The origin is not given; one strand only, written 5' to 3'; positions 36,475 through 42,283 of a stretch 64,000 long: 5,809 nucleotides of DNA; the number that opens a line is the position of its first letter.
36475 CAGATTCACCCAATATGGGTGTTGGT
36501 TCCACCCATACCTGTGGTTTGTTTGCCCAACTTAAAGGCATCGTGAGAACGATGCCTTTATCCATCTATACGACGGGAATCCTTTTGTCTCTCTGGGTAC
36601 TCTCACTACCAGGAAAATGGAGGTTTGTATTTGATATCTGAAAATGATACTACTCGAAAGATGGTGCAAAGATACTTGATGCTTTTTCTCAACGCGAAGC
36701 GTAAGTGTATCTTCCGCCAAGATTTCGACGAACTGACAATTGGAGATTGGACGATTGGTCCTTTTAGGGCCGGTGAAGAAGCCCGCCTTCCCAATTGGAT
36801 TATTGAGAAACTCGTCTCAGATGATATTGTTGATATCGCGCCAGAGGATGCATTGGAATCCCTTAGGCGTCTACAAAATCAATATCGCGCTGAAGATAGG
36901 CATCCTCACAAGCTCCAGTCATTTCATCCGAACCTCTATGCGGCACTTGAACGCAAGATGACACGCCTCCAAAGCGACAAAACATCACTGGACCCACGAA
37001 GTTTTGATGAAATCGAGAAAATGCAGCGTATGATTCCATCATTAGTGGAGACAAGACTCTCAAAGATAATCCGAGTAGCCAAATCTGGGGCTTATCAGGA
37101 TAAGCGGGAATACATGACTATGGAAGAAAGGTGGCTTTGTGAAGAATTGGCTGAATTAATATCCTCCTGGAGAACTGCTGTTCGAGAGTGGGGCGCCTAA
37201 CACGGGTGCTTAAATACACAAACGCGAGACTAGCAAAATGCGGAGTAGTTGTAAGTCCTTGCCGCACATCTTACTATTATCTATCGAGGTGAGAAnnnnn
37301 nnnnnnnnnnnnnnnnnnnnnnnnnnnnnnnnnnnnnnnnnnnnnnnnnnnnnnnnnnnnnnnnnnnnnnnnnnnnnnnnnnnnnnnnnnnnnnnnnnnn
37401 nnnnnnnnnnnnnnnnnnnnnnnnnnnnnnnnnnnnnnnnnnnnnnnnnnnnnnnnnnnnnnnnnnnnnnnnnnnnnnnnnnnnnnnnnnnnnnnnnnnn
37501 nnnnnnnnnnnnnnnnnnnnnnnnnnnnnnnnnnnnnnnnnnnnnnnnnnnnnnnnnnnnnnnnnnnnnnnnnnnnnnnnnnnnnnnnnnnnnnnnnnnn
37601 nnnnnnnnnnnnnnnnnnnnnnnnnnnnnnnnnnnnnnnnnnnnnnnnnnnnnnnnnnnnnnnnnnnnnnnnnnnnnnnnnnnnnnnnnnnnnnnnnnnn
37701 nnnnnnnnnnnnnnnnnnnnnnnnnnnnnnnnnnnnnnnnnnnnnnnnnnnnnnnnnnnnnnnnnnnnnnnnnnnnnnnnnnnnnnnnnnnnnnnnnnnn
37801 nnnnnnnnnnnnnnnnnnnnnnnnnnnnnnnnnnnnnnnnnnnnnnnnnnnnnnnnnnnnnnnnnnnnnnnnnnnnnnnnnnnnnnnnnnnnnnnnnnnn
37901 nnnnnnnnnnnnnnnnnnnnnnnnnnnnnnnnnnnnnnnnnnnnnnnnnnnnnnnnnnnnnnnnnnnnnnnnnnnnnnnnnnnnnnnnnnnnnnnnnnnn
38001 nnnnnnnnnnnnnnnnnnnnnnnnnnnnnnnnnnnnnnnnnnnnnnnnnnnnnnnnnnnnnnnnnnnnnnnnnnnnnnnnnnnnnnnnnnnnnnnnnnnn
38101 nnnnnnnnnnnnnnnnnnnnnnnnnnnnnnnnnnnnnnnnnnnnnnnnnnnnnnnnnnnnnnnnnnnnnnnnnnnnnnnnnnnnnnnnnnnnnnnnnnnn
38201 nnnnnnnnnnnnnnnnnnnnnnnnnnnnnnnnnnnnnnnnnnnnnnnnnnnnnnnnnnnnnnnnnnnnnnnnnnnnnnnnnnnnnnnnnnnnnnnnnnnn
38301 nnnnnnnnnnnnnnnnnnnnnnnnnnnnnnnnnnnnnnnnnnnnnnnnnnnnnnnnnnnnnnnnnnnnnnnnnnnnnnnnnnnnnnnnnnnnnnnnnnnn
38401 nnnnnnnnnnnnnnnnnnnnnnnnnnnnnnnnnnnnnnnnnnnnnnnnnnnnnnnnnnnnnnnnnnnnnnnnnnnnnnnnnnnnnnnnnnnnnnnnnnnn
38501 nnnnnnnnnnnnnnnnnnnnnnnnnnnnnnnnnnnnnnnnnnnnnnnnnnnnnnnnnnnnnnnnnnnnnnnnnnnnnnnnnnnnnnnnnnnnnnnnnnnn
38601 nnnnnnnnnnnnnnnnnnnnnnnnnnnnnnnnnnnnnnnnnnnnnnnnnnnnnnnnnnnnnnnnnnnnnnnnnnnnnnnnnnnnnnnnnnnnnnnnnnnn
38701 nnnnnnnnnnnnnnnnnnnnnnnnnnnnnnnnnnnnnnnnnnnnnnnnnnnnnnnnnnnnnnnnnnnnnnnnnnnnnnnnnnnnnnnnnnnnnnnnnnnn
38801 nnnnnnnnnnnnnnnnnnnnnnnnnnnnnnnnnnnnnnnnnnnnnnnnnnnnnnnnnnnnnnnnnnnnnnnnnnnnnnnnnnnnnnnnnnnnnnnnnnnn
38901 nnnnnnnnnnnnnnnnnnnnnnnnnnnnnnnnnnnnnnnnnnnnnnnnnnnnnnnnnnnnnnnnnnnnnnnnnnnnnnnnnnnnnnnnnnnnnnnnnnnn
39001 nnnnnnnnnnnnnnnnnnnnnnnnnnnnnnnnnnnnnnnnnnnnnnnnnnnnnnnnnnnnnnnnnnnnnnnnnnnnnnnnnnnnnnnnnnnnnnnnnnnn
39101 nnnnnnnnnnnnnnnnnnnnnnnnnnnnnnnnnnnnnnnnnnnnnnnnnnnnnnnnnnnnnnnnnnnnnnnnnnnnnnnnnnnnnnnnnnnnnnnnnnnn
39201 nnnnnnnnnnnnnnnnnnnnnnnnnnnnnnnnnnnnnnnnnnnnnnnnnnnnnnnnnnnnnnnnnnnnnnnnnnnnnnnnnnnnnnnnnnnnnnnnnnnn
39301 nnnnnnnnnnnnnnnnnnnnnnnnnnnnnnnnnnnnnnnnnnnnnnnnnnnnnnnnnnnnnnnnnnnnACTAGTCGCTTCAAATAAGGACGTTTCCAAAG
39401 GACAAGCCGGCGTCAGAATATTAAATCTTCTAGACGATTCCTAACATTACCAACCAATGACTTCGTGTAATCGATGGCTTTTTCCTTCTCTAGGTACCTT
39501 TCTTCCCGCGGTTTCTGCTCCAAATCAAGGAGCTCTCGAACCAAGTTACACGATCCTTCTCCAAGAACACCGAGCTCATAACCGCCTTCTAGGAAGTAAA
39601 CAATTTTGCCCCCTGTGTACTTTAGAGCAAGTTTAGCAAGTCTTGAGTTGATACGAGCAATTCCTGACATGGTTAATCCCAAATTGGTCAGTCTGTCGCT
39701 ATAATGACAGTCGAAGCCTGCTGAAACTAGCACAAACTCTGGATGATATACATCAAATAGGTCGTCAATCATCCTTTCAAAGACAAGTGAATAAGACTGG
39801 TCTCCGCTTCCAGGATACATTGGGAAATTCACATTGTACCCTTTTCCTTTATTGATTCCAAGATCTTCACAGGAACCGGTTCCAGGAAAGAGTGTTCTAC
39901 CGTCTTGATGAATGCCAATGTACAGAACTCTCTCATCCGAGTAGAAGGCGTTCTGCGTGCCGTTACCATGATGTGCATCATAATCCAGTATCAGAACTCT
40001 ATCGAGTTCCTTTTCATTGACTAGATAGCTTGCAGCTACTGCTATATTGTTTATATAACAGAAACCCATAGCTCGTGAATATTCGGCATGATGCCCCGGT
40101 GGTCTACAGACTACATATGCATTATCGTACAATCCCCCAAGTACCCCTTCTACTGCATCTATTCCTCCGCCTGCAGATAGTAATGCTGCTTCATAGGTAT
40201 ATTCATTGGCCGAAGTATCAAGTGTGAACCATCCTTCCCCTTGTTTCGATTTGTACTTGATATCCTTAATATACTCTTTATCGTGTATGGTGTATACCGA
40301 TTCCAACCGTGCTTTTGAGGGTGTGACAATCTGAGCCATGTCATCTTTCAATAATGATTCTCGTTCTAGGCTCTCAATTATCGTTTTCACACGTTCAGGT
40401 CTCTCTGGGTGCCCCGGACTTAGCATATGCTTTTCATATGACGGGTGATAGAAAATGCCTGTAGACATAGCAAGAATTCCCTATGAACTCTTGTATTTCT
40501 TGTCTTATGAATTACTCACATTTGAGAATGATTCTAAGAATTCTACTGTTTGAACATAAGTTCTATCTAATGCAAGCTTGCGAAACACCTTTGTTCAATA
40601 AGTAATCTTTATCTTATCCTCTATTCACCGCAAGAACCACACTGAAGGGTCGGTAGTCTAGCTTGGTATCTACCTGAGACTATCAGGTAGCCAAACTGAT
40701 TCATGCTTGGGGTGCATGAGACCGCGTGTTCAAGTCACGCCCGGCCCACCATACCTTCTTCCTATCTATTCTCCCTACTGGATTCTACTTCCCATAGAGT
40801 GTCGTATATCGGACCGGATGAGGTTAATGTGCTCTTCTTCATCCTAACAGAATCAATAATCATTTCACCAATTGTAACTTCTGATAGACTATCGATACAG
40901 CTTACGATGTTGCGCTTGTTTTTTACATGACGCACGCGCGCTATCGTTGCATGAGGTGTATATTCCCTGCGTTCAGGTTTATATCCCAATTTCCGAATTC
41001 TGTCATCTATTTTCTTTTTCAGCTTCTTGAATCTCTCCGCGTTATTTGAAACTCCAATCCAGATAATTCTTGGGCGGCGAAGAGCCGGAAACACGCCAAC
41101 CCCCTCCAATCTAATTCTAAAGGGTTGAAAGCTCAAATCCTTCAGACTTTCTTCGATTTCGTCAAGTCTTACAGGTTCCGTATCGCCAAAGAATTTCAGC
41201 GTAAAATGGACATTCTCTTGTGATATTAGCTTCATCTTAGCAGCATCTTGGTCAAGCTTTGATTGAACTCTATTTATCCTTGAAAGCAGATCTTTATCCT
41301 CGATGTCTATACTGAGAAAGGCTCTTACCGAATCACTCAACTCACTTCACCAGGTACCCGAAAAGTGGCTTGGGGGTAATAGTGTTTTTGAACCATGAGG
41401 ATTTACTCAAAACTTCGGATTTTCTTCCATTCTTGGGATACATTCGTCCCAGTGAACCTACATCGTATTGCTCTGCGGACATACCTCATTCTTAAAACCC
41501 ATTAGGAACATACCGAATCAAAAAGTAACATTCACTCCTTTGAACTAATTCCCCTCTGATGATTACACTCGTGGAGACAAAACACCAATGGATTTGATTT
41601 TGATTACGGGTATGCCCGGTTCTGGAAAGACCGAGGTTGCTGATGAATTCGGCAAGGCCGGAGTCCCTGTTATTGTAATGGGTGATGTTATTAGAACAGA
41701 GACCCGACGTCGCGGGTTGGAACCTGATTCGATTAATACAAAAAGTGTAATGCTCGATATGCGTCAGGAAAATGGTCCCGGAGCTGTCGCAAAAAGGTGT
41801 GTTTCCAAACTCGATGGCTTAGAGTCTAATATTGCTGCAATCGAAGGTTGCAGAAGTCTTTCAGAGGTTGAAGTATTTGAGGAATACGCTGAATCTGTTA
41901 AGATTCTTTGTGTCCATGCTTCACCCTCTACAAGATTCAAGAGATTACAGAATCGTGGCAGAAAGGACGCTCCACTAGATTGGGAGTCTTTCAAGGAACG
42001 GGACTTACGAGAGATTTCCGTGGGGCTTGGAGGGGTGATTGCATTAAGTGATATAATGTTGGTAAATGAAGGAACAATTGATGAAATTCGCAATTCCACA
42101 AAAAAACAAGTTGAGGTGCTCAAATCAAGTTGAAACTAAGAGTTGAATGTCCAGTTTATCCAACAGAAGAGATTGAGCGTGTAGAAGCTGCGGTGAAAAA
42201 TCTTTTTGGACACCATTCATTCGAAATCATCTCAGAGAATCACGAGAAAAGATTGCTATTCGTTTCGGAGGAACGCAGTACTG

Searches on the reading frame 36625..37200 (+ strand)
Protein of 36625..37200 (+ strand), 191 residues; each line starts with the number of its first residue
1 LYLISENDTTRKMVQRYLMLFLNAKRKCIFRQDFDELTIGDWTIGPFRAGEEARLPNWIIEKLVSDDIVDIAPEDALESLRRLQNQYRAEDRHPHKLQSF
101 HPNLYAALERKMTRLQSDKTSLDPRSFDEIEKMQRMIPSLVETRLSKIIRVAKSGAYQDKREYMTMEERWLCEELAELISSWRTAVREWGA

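Call 17: search_protein_families(library=pfam, proteins=[window:36625-37200:+], max_evalue=0.00001)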
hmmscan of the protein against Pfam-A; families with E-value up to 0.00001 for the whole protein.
window:36625-37200:+ (191 aa): 0 families

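Call 20: search_protein_families(library=pfam, proteins=[window:36625-37200:+], max_evalue=0.001)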
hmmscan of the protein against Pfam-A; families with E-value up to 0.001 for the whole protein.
window:36625-37200:+ (191 aa): 1 family
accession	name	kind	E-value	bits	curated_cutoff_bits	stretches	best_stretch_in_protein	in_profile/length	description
PF05916.17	Sld5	-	6.2e-05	23.6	22.3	1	81-184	5-99/102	GINS complex protein helical bundle domain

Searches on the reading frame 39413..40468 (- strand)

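Call 17: search_protein_families(library=pfam, proteins=[window:39413-40468:-], max_evalue=0.00001)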
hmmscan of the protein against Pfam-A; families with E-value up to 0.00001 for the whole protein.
window:39413-40468:- (351 aa): 1 family
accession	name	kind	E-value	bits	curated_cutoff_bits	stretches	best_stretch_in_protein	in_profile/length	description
PF00850.24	Hist_deacetyl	-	8e-91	304.9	27.9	1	20-312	1-297/298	Histone deacetylase domain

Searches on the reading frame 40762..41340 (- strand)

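Call 17: search_protein_families(library=pfam, proteins=[window:40762-41340:-], max_evalue=0.00001)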
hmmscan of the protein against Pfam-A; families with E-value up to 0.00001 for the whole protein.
window:40762-41340:- (192 aa): 3 families
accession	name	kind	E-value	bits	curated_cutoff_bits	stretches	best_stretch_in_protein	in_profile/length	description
PF02834.22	LigT_PEase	-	5.3e-29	100.7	23.3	2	15-94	4-87/87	LigT like Phosphoesterase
PF13563.12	2_5_RNA_ligase2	-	1.9e-15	57.7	27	1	21-140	8-120/152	2'-5' RNA ligase superfamily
PF10469.15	AKAP7_NLS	-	6.4e-13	49.5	24.4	1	8-147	4-160/208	AKAP7 2'5' RNA ligase-like domain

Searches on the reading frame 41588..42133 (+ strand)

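Call 17: search_protein_families(library=pfam, proteins=[window:41588-42133:+], max_evalue=0.00001)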
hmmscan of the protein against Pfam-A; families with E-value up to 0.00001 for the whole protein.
window:41588-42133:+ (181 aa): 3 families
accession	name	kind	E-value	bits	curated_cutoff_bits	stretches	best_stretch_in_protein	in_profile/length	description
PF13238.12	AAA_18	-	3.4e-13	50.6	29.4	1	4-128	1-116/128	AAA domain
PF13207.12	AAA_17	-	5.1e-13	49.9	27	1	7-134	1-134/136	AAA domain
PF13671.12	AAA_33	-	2.3e-07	31.6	27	1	3-127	1-122/143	AAA domain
